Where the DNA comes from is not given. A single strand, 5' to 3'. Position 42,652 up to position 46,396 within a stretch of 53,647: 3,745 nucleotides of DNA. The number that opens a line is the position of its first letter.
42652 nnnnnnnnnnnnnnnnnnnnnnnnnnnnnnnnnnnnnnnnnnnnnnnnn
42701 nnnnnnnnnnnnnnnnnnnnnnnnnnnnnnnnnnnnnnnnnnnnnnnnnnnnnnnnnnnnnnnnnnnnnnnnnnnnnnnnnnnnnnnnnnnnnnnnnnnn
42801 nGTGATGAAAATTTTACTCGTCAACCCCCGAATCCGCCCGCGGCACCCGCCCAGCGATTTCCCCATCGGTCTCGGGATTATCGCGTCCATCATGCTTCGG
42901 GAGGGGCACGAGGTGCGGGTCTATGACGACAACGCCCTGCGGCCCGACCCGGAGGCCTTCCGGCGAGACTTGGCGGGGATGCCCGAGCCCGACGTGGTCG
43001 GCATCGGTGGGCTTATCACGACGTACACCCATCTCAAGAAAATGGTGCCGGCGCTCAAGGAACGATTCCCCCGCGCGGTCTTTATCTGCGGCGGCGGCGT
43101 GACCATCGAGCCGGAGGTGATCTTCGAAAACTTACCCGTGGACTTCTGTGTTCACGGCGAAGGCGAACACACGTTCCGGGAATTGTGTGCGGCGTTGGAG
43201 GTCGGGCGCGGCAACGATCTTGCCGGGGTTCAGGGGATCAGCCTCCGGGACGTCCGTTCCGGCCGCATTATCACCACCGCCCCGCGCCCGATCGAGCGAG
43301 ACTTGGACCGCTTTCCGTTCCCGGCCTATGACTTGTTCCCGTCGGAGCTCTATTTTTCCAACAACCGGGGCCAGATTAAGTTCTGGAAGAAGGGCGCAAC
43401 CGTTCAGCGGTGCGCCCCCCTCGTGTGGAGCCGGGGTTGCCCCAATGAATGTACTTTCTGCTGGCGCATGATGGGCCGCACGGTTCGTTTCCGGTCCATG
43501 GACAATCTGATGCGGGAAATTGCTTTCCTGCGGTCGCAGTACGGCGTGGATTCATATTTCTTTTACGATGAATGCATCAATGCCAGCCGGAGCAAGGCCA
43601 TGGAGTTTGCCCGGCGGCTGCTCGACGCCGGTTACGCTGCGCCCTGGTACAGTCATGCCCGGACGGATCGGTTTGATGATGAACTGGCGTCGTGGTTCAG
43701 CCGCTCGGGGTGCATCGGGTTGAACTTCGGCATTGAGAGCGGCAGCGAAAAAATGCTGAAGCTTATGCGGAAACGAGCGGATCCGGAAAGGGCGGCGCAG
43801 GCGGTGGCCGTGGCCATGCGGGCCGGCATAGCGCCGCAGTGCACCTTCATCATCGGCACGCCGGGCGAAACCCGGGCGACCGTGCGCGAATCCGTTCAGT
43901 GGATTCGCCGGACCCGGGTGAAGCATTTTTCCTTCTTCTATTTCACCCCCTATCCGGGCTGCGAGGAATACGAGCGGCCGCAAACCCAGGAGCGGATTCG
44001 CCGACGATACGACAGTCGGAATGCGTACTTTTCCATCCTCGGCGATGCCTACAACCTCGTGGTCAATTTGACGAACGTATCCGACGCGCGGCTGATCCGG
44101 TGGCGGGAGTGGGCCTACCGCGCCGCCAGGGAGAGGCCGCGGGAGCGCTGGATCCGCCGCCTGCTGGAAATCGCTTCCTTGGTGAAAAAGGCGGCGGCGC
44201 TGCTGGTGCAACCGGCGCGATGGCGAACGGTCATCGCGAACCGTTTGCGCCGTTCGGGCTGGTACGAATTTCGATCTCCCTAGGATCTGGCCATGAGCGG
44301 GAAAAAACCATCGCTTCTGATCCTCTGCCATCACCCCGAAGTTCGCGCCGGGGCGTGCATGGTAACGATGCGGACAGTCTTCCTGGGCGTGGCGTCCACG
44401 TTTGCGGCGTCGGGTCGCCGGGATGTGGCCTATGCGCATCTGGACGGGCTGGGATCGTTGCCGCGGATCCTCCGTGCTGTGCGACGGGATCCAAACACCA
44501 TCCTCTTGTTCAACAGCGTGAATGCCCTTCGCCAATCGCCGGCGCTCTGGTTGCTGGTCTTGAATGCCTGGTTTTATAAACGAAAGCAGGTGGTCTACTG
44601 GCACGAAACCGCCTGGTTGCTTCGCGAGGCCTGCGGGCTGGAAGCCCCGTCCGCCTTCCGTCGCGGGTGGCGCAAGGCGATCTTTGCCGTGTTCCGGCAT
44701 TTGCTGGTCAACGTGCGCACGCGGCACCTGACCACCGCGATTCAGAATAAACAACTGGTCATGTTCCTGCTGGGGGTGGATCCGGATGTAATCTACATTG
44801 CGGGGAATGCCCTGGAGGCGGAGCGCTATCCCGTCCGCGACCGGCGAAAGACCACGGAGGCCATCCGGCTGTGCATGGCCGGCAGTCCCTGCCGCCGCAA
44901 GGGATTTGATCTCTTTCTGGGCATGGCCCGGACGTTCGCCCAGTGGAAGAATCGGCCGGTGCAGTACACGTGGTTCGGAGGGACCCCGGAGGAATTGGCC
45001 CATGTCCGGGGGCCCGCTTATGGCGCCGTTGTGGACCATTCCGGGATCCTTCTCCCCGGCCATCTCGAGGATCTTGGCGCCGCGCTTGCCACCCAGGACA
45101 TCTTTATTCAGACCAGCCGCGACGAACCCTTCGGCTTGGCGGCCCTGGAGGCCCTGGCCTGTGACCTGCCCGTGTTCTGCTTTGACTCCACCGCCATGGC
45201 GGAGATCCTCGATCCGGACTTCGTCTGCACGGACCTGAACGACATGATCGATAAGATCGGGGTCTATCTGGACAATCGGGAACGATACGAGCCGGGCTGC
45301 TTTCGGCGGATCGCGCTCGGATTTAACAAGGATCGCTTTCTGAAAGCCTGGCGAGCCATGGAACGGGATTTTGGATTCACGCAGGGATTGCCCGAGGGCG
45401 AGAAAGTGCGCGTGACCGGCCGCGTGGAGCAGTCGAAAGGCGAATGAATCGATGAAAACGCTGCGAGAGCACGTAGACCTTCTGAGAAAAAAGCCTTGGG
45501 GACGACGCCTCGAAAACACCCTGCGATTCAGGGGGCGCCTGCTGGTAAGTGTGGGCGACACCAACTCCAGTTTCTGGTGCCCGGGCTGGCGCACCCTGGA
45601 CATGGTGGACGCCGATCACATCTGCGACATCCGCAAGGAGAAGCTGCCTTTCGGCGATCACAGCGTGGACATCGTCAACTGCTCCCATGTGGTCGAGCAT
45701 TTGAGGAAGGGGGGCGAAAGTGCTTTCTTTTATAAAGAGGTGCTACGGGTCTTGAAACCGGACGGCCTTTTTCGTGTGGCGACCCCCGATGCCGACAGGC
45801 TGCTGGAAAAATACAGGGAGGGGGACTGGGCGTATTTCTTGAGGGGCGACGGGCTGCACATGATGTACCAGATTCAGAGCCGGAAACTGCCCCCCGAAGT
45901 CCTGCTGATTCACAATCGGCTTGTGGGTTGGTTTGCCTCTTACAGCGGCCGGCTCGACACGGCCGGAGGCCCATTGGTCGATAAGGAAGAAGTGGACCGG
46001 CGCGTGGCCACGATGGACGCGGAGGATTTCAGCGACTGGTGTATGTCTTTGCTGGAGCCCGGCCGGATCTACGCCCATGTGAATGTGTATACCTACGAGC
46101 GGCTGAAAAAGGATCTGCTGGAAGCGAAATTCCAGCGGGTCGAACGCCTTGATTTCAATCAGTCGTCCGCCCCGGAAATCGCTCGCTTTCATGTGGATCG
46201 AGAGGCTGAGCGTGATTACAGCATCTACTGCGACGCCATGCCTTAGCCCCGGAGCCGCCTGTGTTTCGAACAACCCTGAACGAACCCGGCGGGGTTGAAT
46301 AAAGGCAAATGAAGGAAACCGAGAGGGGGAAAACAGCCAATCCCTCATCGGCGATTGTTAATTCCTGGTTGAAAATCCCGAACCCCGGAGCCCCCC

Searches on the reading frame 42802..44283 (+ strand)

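Call 6: search_protein_families(library=ncbifam, proteins=[window:42802-44283:+], max_evalue=0.01)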
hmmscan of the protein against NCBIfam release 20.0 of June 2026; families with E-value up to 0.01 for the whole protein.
window:42802-44283:+ (493 aa): 28 families (the best 25 are shown)
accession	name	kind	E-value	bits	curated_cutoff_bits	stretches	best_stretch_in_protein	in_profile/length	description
NF050148.1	rSAM_ApyD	equivalog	3e-42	144.9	750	1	22-391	26-391/645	RiPP biosynthesis radical SAM protein ApyD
TIGR04072.2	rSAM_ladder_B12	equivalog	4.8e-35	121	360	2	209-381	185-360/443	lipid biosynthesis B12-binding/radical SAM protein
TIGR03471.1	HpnJ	equivalog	1.3e-34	120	577.6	1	74-396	80-390/472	hopanoid biosynthesis associated radical SAM protein HpnJ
TIGR04479.1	bcpD_PhpK_rSAM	subfamily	5.1e-34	117.5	600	1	114-376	172-414/504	PhpK family radical SAM P-methyltransferase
TIGR02026.1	BchE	equivalog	5.1e-33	114.7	481.35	1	21-400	22-394/497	magnesium-protoporphyrin IX monomethyl ester anaerobic oxidative cyclase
TIGR04014.1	B12_SAM_MJ_0865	equivalog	2e-29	102.7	360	1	88-373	65-338/434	methyl-coenzyme M reductase glutamine C-methyltransferase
NF038361.1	rSAM_Sden_1168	equivalog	3.7e-29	101.7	575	1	113-395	199-475/560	Sden_1168 family B12-binding radical SAM P-methyltransferase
TIGR04385.1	B12_rSAM_cofa1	equivalog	1.5e-26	93.6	450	1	20-370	19-363/438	B12 lower ligand biosynthesis radical SAM protein BzaD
TIGR03975.1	rSAM_ocin_1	subfamily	7.8e-24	84.1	281.85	1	63-370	129-429/606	RiPP maturation radical SAM C-methyltransferase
TIGR04013.1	B12_SAM_MJ_1487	hypoth_equivalog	8e-24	84.2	251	3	307-389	269-353/382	TIGR04013 family B12-binding domain/radical SAM domain-containing protein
TIGR04367.1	HpnR_B12_rSAM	equivalog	5.7e-22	77.9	650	1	21-395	22-375/490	hopanoid C-3 methylase HpnR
NF033070.1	rSAM_AprD4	equivalog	6.7e-22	78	500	1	203-393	195-390/456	AprD4 family radical SAM diol-dehydratase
TIGR04295.1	B12_rSAM_oligo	hypoth_equivalog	7.6e-18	64.4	400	1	19-392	23-383/422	TIGR04295 family B12-binding domain-containing radical SAM protein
NF033712.0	B12_rSAM_KedN5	subfamily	1e-16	60.4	700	1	56-244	56-237/624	KedN5 family methylcobalamin-dependent radical SAM C-methyltransferase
NF045585.1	rSAM_slr0320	equivalog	4.4e-11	42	775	1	210-345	241-381/511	photosystem II high light acclimation radical SAM protein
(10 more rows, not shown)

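Call 7: search_protein_families(library=pfam, proteins=[window:42802-44283:+], max_evalue=0.01)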
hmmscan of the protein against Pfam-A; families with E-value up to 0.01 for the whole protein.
window:42802-44283:+ (493 aa): 2 families
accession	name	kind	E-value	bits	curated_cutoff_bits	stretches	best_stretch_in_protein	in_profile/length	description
PF04055.27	Radical_SAM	-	3.6e-19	70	29.5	1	209-368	3-166/166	Radical SAM superfamily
PF02310.24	B12-binding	-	3.5e-14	53.1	32.1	1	21-128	14-120/121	B12 binding domain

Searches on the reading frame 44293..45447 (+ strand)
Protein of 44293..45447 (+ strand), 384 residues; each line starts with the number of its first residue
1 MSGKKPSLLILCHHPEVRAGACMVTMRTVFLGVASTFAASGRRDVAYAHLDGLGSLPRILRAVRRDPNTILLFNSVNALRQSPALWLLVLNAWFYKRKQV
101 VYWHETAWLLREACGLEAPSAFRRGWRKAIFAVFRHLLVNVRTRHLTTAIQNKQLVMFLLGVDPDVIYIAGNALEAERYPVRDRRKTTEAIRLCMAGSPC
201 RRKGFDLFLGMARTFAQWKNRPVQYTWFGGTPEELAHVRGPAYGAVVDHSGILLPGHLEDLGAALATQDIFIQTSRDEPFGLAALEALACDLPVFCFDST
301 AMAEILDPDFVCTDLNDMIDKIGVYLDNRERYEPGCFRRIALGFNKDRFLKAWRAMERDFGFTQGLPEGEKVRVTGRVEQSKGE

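Call 10: search_protein_families(library=pfam, proteins=[window:44293-45447:+], max_evalue=0.001)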
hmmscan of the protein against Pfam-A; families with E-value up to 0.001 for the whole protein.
window:44293-45447:+ (384 aa): 3 families
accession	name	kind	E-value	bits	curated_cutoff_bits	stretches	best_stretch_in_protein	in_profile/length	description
PF13692.12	Glyco_trans_1_4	-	3e-13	50.7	27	1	193-326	4-140/142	Glycosyl transferases group 1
PF00534.26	Glycos_transf_1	-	2.4e-11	43.9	26.4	1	192-310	17-135/172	Glycosyl transferases group 1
PF20706.3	GT4-conflict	-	3.4e-07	30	26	1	200-310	209-324/385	Family 4 Glycosyltransferase in conflict systems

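Call 52: search_protein_families(library=ncbifam, proteins=[window:44293-45447:+], max_evalue=0.00001)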
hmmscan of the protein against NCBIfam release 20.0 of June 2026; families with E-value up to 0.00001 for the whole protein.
window:44293-45447:+ (384 aa): 4 families
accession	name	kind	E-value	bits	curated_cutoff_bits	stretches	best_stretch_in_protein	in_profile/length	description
TIGR03999.1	thiol_BshA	equivalog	3.9e-08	32.6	273.7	1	252-307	257-312/375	N-acetyl-alpha-D-glucosaminyl L-malate synthase BshA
NF053513.1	Gtran_IagA_BgsA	equivalog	6.3e-08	32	460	1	194-307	165-275/333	LTA glycolipid anchor biosynthesis glycosyltransferase, IagA/BgsA family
NF053787.1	GlcN_PG_synth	equivalog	2.2e-07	30.1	480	1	259-309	253-303/361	N-acetylglucosaminyl phosphatidylglycerol synthase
NF041876.1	EPS_EpsE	equivalog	4.8e-07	29.4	400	1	259-307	287-335/389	exopolysaccharide biosynthesis GT4 family glycosyltransferase EpsE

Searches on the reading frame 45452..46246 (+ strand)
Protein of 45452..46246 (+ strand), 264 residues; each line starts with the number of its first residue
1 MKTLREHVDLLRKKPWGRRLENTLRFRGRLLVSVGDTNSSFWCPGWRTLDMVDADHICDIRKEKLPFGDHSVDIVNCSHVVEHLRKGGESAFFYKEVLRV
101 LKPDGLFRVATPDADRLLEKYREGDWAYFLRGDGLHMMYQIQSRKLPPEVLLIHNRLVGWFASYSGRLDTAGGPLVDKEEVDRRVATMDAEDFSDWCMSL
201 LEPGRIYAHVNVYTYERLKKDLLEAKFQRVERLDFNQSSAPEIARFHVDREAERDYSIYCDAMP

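Call 10: search_protein_families(library=pfam, proteins=[window:45452-46246:+], max_evalue=0.001)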
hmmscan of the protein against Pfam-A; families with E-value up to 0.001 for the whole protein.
window:45452-46246:+ (264 aa): 4 families
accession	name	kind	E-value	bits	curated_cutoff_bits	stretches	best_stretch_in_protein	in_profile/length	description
PF08241.18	Methyltransf_11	-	1.3e-08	35.8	21.2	1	63-107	52-93/95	Methyltransferase domain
PF13847.12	Methyltransf_31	-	1.2e-05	25.5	27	1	57-124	60-125/145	Methyltransferase domain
PF13649.12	Methyltransf_25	-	0.0003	21.8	27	1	63-105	56-97/97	Methyltransferase domain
PF05148.21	Methyltransf_8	-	0.00077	19.8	27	0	56-110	109-157/219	Hypothetical methyltransferase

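Call 52: search_protein_families(library=ncbifam, proteins=[window:45452-46246:+], max_evalue=0.00001)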
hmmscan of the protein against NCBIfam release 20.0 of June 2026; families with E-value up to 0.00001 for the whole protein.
window:45452-46246:+ (264 aa): 0 families
